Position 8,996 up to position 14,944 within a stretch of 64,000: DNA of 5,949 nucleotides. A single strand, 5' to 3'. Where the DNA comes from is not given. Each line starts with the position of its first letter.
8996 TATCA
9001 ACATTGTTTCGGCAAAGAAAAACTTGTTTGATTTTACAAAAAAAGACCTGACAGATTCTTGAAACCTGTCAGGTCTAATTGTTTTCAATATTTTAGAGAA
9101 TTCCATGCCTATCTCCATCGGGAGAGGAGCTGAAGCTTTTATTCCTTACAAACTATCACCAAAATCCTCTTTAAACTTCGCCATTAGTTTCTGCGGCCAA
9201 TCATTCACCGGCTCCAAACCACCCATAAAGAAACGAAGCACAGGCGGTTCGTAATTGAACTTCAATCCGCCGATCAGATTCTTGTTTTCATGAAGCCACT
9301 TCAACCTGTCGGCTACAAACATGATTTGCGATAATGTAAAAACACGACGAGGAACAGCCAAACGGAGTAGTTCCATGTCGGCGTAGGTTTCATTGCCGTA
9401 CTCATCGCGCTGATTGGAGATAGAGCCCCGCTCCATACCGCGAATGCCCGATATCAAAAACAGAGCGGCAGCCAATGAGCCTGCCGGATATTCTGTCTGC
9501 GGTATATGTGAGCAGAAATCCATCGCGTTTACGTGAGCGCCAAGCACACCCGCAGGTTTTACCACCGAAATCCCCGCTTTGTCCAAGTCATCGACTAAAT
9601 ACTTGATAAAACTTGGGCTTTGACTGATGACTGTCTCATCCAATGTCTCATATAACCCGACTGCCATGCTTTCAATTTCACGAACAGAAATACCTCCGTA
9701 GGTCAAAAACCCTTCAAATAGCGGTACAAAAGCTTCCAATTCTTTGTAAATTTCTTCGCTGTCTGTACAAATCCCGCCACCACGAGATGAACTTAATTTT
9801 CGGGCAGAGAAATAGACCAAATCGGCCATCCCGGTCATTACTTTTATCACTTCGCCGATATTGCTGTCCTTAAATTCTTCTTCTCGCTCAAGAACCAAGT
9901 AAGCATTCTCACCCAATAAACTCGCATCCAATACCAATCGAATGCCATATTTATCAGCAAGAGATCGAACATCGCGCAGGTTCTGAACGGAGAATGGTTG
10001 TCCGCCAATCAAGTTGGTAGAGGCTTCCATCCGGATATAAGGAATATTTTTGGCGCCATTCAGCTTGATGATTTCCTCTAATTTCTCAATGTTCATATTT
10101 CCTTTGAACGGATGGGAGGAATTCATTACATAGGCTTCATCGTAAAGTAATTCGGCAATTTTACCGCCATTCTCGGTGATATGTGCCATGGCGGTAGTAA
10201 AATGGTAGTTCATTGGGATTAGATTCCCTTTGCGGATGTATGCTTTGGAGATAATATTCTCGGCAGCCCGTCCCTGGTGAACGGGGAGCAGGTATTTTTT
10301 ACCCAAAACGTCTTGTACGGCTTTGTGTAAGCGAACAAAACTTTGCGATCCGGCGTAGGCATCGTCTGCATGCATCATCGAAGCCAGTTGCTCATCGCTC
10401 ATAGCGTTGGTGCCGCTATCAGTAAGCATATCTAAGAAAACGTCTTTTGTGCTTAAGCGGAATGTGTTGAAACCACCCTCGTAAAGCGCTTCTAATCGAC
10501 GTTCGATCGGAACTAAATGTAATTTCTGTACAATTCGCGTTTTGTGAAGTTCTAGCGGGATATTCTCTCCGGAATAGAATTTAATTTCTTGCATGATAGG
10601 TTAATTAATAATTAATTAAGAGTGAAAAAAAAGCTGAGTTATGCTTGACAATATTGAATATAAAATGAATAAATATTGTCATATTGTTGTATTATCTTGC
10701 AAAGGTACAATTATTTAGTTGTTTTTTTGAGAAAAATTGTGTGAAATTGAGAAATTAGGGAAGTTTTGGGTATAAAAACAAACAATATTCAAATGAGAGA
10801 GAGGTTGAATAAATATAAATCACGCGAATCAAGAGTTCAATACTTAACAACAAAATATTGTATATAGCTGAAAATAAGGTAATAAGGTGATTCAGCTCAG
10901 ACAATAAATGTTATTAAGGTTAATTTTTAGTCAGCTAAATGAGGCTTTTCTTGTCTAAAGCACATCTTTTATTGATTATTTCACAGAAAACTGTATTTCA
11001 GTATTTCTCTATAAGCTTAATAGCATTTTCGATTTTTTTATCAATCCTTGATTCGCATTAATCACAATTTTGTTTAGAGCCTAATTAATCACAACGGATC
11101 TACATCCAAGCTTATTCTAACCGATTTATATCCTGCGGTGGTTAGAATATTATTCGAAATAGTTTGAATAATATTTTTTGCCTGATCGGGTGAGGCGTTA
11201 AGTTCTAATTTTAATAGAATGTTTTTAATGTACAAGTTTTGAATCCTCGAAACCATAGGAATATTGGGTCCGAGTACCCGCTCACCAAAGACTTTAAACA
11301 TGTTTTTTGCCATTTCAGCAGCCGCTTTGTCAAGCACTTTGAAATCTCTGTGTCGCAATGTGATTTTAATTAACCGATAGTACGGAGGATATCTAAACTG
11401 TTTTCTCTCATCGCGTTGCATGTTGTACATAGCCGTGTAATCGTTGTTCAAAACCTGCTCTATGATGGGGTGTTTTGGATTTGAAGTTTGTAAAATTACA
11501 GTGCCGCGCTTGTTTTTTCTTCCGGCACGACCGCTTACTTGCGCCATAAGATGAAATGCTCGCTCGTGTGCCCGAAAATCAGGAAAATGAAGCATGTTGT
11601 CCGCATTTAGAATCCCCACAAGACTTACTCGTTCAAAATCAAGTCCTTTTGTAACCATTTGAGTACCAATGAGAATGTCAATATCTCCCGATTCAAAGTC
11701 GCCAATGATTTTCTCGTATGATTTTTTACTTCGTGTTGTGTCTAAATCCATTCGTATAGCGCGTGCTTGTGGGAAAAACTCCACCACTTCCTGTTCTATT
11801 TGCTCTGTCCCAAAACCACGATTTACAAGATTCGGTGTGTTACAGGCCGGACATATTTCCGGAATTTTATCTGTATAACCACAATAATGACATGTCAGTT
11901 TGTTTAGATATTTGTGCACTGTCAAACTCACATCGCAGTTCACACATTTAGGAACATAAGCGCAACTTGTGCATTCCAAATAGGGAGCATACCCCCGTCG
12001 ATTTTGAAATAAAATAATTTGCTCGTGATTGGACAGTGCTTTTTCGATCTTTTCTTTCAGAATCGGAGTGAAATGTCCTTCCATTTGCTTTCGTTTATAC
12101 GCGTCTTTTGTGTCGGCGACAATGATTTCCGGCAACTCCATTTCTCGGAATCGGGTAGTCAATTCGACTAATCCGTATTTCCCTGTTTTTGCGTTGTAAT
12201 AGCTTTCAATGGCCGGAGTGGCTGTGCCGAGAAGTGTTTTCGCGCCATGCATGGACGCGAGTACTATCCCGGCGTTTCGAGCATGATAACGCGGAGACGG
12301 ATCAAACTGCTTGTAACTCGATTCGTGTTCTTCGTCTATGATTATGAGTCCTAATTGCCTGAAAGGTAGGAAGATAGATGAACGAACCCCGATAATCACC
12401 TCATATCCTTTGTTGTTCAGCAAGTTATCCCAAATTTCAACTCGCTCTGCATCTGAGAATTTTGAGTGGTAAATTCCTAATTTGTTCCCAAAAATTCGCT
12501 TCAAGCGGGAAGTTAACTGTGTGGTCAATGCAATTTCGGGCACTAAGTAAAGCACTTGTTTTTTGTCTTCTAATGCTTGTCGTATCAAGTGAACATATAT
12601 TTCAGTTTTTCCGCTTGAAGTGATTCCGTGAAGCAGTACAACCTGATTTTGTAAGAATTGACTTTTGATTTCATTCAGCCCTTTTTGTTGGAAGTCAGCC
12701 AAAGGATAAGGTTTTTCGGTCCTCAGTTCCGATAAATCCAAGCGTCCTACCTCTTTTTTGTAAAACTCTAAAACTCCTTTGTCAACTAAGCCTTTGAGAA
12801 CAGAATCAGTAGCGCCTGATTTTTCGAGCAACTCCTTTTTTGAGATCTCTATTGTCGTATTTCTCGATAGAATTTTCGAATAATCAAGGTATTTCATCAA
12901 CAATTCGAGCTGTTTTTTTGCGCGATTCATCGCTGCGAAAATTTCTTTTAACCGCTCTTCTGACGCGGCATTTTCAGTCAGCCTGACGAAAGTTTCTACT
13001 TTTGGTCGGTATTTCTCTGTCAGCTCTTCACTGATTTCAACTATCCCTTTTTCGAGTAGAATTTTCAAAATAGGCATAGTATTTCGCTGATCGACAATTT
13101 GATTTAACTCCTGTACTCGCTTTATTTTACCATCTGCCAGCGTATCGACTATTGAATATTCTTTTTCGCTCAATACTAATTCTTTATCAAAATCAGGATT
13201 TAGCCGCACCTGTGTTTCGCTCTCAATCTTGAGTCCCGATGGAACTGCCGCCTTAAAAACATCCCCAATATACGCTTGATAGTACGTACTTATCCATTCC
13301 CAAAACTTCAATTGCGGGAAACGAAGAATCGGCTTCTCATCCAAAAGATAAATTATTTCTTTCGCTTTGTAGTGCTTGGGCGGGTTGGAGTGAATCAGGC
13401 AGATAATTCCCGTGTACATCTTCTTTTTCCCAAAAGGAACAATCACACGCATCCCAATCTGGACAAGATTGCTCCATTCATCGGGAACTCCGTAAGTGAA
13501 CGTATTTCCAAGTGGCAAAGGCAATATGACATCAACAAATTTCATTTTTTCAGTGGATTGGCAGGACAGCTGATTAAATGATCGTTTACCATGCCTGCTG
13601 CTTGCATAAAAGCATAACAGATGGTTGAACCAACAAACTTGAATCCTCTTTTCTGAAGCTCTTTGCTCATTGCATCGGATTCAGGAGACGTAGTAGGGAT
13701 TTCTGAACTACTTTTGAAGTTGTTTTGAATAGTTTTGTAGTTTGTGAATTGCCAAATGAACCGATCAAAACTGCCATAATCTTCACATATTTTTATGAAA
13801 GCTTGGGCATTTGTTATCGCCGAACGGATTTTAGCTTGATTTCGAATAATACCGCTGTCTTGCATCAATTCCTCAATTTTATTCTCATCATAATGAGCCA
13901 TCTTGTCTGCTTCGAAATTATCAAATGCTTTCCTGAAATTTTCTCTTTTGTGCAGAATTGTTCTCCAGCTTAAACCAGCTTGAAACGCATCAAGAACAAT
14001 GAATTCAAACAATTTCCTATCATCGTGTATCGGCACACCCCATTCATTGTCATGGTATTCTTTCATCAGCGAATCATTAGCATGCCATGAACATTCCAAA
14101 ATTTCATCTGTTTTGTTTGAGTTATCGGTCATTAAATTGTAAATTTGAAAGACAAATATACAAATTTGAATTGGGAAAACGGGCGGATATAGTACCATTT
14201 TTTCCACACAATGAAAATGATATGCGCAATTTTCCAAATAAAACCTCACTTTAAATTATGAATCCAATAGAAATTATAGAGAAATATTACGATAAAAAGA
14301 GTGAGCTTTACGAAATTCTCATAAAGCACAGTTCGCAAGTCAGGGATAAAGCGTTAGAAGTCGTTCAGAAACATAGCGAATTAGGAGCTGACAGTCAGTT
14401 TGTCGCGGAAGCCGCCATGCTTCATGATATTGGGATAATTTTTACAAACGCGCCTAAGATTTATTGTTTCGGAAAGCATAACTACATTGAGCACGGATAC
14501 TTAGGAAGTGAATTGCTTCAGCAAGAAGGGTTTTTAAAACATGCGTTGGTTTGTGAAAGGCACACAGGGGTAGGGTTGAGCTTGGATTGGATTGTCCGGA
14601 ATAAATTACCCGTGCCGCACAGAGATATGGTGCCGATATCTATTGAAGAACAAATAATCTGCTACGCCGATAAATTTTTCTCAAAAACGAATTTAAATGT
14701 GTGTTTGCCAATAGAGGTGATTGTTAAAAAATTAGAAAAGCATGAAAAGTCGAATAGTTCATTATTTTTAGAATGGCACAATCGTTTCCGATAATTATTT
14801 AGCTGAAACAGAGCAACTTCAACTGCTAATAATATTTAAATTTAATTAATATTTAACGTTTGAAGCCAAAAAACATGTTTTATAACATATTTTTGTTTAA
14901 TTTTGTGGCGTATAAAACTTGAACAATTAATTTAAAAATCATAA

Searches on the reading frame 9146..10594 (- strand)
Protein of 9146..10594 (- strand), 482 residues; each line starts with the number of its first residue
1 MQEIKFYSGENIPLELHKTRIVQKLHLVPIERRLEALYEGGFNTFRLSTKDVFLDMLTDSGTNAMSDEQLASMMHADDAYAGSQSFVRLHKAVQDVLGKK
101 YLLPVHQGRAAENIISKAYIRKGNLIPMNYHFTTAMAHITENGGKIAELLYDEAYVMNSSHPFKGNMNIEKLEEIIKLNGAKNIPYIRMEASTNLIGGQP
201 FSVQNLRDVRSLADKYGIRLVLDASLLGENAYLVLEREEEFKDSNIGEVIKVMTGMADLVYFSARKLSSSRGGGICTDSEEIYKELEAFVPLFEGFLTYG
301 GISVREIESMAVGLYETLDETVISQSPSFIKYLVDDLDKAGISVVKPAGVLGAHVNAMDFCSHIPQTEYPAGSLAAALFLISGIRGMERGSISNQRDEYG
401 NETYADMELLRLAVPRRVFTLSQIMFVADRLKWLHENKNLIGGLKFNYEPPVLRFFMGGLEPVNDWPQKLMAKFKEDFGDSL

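Call 68: search_protein_families(library=pfam, proteins=[window:9146-10594:-], max_evalue=0.00001)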
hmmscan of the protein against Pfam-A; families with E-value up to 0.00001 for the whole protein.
window:9146-10594:- (482 aa): 1 family
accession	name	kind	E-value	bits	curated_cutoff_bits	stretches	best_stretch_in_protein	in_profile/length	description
PF01212.27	Beta_elim_lyase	-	1.3e-50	172.9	27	1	55-429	1-287/288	Beta-eliminating lyase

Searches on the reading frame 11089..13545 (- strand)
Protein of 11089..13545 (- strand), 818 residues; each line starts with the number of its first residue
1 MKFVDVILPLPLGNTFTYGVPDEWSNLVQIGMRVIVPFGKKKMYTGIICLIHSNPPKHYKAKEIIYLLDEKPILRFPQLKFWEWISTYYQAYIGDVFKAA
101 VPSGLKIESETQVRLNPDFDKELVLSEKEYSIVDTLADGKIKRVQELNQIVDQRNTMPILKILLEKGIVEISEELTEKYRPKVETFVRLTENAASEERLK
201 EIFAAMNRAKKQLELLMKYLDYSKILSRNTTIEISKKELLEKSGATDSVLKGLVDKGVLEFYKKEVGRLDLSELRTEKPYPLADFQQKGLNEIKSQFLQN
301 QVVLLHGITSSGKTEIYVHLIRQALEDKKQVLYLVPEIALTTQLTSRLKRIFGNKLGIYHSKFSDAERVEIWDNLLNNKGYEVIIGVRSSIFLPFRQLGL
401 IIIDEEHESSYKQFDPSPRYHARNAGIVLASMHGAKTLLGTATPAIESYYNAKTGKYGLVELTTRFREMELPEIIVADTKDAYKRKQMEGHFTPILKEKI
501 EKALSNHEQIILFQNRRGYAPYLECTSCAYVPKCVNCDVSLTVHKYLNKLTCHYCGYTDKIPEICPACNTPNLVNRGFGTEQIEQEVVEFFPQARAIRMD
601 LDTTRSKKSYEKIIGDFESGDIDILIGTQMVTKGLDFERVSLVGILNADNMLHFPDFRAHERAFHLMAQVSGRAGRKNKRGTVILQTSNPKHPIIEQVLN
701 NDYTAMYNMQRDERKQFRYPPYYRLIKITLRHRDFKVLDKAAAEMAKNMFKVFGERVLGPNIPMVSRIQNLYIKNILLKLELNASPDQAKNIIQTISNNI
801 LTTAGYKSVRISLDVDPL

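Call 68: search_protein_families(library=pfam, proteins=[window:11089-13545:-], max_evalue=0.00001)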
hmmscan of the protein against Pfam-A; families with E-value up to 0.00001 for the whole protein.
window:11089-13545:- (818 aa): 6 families
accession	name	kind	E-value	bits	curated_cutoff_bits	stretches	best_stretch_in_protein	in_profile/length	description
PF17764.6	PriA_3primeBD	-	9.9e-28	96.3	22.7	1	5-102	1-96/96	3'DNA-binding domain (3'BD)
PF00270.35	DEAD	-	1.1e-20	74.5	26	1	295-447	9-162/167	DEAD/DEAH box helicase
PF04851.21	ResIII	-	8.2e-15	55.5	22.5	1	282-445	4-163/164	Type III restriction enzyme, res subunit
PF18074.6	PriA_C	-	8.9e-11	42.9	26.9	1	721-817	1-95/95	Primosomal protein N C-terminal domain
PF00271.37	Helicase_C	-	9.8e-11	42.3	23.5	1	601-677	45-109/110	Helicase conserved C-terminal domain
PF18319.7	Zn_ribbon_PriA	-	1.1e-10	41.7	26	1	534-558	1-25/27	PriA DNA helicase Cys-rich region (CRR) domain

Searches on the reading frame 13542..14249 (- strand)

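Call 68: search_protein_families(library=pfam, proteins=[window:13542-14249:-], max_evalue=0.00001)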
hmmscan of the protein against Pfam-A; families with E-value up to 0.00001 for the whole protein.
window:13542-14249:- (235 aa): 1 family
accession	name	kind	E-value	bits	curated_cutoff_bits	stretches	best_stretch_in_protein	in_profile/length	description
PF03352.18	Adenine_glyco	-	1.1e-82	276.6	25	1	55-229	1-175/177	Methyladenine glycosylase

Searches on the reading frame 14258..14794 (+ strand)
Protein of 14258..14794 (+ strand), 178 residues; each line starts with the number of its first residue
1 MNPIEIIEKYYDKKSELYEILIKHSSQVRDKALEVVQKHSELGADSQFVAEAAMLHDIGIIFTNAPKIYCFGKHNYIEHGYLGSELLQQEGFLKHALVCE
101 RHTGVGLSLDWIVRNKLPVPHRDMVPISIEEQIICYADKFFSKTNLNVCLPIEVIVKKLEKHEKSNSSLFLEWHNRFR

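Call 68: search_protein_families(library=pfam, proteins=[window:14258-14794:+], max_evalue=0.00001)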
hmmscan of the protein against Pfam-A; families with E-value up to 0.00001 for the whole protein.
window:14258-14794:+ (178 aa): 1 family
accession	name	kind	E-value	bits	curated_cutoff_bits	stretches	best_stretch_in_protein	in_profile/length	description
PF01966.28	HD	-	3.3e-07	31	22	1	23-140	3-113/116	HD domain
